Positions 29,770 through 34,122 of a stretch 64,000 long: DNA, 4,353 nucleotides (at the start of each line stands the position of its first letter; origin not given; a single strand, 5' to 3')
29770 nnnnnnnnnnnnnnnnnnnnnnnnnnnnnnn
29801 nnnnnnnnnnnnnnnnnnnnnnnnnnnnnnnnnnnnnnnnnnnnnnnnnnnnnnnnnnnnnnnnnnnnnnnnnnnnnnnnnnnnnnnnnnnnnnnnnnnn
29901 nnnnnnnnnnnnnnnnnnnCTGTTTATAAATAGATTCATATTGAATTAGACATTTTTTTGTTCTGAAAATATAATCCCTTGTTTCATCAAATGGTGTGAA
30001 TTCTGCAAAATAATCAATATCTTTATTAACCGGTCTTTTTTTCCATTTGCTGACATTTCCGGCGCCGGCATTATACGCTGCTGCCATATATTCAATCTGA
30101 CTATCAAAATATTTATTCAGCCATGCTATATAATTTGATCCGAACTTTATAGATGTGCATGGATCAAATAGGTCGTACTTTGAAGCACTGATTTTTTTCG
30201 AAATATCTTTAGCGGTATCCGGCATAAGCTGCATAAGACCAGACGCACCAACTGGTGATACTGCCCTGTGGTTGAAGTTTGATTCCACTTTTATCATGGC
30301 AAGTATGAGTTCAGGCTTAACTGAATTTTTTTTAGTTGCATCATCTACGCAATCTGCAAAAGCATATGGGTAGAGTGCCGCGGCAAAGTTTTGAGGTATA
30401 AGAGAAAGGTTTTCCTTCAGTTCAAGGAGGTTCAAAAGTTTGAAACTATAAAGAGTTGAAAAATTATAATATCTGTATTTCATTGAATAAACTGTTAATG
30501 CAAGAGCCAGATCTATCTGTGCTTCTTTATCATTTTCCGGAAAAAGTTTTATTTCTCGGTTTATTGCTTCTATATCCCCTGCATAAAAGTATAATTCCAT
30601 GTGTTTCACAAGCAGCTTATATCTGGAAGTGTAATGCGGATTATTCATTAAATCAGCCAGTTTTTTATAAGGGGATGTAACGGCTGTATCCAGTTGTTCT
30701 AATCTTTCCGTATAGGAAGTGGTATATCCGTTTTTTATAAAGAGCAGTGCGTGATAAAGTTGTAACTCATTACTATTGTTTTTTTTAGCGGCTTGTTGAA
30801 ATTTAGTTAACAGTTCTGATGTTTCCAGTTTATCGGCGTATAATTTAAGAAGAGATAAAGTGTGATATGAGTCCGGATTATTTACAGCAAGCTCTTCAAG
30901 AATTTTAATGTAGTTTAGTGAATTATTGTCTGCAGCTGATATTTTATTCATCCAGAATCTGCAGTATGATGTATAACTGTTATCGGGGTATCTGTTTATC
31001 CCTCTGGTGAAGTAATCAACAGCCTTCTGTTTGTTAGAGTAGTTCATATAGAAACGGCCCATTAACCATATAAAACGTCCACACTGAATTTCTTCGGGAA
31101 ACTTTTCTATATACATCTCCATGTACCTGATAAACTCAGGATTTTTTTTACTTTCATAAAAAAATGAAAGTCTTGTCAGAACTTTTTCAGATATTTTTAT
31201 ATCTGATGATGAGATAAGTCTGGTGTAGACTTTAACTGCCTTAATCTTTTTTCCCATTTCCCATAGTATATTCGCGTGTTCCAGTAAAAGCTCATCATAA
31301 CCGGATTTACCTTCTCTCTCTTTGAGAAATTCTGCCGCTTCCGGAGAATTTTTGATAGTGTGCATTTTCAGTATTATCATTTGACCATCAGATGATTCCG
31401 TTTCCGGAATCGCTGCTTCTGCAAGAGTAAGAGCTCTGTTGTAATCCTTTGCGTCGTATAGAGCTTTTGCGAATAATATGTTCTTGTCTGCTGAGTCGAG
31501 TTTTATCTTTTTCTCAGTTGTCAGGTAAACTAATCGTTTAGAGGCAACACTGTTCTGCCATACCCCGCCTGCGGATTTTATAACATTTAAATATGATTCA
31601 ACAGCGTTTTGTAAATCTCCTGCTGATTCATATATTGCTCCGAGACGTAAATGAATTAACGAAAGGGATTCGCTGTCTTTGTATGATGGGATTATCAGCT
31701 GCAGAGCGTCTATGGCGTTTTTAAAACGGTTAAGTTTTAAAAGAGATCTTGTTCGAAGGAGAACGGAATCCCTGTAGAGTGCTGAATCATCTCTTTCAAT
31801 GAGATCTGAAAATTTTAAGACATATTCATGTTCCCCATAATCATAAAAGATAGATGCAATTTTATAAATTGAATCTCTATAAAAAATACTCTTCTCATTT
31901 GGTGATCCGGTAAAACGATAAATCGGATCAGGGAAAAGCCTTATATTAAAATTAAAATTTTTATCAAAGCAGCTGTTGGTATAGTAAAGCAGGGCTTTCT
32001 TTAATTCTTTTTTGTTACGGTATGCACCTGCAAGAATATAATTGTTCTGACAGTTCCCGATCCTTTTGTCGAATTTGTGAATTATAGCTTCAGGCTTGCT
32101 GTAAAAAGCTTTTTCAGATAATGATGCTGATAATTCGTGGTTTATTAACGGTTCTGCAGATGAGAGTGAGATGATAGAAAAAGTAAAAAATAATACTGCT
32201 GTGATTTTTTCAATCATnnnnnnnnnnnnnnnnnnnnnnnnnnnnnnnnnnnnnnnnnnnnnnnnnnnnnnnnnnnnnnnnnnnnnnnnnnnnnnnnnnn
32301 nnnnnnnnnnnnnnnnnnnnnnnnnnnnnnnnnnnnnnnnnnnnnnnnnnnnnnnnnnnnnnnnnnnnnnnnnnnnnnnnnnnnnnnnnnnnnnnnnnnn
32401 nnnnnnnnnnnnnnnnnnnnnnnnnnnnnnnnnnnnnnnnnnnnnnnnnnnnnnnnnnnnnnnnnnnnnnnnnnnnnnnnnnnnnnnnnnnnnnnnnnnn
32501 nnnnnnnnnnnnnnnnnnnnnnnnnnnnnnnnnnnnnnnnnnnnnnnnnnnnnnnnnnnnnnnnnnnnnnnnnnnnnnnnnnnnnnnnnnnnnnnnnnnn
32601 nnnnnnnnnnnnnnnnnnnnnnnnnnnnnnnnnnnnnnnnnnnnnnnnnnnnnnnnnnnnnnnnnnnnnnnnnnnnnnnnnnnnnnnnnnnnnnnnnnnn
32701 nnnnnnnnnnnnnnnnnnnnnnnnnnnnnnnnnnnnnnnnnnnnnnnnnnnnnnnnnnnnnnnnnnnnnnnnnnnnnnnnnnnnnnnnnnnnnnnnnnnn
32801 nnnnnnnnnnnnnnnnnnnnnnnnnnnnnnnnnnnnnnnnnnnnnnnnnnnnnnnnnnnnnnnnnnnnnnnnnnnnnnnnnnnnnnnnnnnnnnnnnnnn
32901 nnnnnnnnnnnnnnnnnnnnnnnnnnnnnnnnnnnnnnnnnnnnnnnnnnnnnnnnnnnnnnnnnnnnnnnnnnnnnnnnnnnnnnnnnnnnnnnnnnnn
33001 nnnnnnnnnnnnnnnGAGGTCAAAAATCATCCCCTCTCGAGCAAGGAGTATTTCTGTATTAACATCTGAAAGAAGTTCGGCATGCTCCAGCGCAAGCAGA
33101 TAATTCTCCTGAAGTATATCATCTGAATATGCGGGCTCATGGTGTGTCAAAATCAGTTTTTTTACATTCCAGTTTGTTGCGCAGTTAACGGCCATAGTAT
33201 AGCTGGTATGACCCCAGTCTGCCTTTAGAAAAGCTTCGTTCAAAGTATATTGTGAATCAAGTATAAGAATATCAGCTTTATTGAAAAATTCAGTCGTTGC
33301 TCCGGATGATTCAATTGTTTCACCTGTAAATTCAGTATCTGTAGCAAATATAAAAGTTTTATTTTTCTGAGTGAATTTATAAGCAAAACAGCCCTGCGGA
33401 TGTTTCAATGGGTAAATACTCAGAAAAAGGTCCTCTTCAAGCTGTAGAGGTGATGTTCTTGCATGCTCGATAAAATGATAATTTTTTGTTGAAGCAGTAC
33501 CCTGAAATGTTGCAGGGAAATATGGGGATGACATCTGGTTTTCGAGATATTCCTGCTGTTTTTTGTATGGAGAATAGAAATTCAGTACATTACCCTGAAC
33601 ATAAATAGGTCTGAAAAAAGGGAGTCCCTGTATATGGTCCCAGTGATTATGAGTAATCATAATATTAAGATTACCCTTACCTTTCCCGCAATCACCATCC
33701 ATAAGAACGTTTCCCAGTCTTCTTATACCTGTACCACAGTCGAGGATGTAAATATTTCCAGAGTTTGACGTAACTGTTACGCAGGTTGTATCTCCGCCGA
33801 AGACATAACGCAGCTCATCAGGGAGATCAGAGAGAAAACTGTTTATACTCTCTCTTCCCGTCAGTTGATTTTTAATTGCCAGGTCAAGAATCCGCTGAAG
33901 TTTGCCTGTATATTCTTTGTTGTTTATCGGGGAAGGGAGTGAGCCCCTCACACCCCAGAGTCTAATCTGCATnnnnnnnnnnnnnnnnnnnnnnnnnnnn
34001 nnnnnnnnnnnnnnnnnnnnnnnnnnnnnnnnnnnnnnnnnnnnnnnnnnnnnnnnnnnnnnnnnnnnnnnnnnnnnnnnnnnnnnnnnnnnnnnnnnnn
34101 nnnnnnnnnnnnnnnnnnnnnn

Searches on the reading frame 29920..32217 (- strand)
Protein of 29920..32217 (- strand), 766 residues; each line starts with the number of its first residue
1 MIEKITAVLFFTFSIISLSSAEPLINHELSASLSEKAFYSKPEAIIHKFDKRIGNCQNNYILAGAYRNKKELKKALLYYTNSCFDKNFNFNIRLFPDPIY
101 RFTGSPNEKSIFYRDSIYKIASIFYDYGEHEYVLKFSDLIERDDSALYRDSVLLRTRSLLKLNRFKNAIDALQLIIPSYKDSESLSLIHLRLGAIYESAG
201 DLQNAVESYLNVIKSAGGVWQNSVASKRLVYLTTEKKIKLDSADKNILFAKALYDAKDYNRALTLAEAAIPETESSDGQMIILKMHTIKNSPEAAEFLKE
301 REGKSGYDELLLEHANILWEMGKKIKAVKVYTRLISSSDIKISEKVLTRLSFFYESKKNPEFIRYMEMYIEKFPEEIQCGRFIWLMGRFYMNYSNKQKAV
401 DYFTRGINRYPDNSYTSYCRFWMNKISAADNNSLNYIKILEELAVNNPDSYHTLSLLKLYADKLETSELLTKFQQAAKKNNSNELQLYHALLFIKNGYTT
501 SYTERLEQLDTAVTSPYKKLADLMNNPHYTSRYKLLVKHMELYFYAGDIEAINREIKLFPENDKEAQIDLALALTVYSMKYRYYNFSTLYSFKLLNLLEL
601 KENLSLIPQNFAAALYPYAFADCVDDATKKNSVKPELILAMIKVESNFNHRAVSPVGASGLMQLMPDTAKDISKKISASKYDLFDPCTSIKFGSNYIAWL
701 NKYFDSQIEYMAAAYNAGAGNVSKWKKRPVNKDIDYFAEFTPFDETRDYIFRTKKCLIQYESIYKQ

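Call 80: search_protein_families(library=pfam, proteins=[window:29920-32217:-], max_evalue=0.00001)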
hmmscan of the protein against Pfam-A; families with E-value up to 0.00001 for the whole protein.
window:29920-32217:- (766 aa): 6 families
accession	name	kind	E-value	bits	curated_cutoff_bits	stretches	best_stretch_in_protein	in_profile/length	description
PF01464.25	SLT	-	4.7e-36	123.3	21.3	1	623-735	2-114/117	Transglycosylase SLT domain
PF07719.23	TPR_2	-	1e-09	38.2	27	0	188-214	3-29/34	Tetratricopeptide repeat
PF00515.34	TPR_1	-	3.9e-08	33.2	27.8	0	188-214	3-29/34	Tetratricopeptide repeat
PF13174.12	TPR_6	-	2.6e-07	31.3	26.3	0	190-214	4-28/33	Tetratricopeptide repeat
PF13428.12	TPR_14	-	1.3e-06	29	23.5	0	384-413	5-34/44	Tetratricopeptide repeat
PF13181.12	TPR_8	-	2.2e-06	27.8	25.7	0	189-214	4-29/34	Tetratricopeptide repeat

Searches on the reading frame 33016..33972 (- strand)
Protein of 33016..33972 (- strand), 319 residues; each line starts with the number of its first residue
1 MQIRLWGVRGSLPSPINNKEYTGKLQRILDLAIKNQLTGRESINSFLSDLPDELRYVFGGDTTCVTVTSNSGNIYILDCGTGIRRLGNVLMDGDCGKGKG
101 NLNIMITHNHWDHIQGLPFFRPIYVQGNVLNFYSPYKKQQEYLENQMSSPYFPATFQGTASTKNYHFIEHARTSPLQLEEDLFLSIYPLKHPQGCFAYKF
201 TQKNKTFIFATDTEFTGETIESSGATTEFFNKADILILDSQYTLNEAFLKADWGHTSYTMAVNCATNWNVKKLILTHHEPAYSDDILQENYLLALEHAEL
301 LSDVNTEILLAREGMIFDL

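Call 81: search_protein_families(library=pfam, proteins=[window:33016-33972:-], max_evalue=0.00001)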
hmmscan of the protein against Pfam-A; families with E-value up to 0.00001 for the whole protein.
window:33016-33972:- (319 aa): 1 family
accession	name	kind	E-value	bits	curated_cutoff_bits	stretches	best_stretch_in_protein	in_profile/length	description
PF12706.13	Lactamase_B_2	-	3.6e-14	53.3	27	1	104-278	34-200/200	Beta-lactamase superfamily domain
